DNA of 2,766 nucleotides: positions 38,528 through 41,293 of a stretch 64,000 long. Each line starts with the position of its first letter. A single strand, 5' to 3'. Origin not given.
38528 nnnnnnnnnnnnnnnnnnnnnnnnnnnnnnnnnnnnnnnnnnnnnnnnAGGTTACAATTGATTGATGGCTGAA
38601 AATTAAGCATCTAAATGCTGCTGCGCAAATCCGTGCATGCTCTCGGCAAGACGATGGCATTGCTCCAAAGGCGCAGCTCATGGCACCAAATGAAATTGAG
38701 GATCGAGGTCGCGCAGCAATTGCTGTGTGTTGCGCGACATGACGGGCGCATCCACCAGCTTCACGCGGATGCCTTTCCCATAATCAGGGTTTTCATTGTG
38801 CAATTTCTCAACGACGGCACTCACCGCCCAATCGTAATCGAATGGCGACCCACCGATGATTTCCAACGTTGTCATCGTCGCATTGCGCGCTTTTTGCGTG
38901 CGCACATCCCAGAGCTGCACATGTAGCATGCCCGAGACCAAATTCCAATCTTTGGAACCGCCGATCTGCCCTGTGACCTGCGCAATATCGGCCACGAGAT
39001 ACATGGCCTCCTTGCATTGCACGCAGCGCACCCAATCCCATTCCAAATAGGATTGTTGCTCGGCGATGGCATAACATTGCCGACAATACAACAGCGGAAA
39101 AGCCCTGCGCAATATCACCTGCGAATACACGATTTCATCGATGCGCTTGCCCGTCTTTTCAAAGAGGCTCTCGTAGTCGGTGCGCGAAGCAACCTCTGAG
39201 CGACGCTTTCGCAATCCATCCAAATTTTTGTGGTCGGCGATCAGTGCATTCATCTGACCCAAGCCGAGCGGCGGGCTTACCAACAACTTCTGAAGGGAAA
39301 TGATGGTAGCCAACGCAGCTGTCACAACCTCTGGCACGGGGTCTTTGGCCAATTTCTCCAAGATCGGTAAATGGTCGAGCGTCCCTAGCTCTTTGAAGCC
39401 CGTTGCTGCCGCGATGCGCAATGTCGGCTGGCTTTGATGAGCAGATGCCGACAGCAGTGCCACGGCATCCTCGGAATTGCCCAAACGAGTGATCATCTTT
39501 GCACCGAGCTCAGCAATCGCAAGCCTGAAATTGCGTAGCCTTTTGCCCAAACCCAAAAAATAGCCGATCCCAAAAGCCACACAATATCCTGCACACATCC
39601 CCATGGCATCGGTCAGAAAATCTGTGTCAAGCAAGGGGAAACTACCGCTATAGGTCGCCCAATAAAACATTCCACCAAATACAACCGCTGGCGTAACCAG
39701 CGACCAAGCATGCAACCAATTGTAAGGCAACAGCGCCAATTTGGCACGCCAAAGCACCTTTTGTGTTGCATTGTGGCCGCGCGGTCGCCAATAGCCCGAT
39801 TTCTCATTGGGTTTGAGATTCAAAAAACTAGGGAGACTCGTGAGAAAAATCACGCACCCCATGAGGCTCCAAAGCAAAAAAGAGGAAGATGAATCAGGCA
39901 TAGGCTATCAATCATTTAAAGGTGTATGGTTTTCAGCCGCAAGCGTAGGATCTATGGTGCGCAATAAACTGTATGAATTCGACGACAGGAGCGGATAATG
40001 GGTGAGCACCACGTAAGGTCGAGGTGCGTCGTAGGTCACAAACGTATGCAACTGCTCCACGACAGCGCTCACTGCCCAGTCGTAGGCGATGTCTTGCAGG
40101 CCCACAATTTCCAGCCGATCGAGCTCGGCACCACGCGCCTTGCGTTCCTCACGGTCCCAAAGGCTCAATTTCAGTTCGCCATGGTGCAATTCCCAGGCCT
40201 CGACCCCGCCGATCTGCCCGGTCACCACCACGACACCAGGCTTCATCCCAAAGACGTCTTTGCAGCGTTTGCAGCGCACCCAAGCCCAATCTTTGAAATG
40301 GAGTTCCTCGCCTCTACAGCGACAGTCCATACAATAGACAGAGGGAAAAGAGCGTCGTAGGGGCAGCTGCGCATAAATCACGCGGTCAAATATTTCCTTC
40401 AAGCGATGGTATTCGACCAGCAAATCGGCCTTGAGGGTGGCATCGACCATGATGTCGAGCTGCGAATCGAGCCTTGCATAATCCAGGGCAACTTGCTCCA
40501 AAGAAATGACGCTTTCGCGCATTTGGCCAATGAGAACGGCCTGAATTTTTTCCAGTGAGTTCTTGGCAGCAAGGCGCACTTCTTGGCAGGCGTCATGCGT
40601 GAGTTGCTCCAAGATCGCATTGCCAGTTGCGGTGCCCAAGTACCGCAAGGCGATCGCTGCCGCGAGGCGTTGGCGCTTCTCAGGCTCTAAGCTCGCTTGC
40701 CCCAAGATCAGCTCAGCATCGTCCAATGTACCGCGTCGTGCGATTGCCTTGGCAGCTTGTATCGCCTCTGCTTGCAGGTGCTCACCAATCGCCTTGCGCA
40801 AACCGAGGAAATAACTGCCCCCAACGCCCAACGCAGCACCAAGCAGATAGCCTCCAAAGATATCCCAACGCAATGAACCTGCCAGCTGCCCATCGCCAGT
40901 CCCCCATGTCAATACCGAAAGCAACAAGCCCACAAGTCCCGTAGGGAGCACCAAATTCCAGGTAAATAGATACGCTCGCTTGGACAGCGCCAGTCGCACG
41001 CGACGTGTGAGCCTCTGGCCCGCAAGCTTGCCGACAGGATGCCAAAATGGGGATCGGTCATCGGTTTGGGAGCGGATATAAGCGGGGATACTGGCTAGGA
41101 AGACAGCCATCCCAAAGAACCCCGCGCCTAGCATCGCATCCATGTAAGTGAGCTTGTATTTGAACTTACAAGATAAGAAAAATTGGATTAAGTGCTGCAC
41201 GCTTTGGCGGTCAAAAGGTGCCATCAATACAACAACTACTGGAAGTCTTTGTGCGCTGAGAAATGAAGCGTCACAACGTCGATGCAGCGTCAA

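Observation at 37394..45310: Six-gene tandem array of an unrecognised TM + HEAT + zinc-ribbon + conserved C-terminal-domain protein family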

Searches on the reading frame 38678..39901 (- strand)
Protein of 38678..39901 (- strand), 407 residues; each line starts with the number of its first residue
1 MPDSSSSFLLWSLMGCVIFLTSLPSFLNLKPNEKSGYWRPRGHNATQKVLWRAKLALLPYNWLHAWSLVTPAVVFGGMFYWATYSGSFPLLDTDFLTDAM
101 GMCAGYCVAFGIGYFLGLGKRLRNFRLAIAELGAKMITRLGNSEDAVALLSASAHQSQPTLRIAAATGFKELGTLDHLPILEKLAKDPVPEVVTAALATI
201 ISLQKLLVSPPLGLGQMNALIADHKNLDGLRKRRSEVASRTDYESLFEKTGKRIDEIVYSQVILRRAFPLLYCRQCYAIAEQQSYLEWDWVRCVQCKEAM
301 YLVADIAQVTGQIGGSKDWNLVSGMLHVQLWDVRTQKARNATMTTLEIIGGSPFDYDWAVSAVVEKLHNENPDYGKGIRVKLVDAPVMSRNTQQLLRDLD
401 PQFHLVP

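Call 4: search_protein_families(library=pfam, proteins=[window:38678-39901:-], max_evalue=1)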
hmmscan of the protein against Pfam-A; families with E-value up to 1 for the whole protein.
window:38678-39901:- (407 aa): 3 families
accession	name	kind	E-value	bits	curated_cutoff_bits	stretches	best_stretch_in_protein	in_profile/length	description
PF13646.12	HEAT_2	-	1.3e-05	25.8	27.7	1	131-198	23-84/88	HEAT repeats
PF02985.28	HEAT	-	0.00027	21.4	23.5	1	178-205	2-29/31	HEAT repeat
PF01536.21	SAM_decarbox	-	0.15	11.6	22.2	1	264-349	100-183/343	Adenosylmethionine decarboxylase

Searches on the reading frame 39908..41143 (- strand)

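Call 4: search_protein_families(library=pfam, proteins=[window:39908-41143:-], max_evalue=1)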
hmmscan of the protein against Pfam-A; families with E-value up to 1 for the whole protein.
window:39908-41143:- (411 aa): 2 families
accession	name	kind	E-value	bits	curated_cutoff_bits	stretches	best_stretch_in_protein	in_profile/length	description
PF13646.12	HEAT_2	-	0.011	16.5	27.7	1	153-218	11-70/88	HEAT repeats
PF02985.28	HEAT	-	0.11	13.3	23.5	0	177-203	4-30/31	HEAT repeat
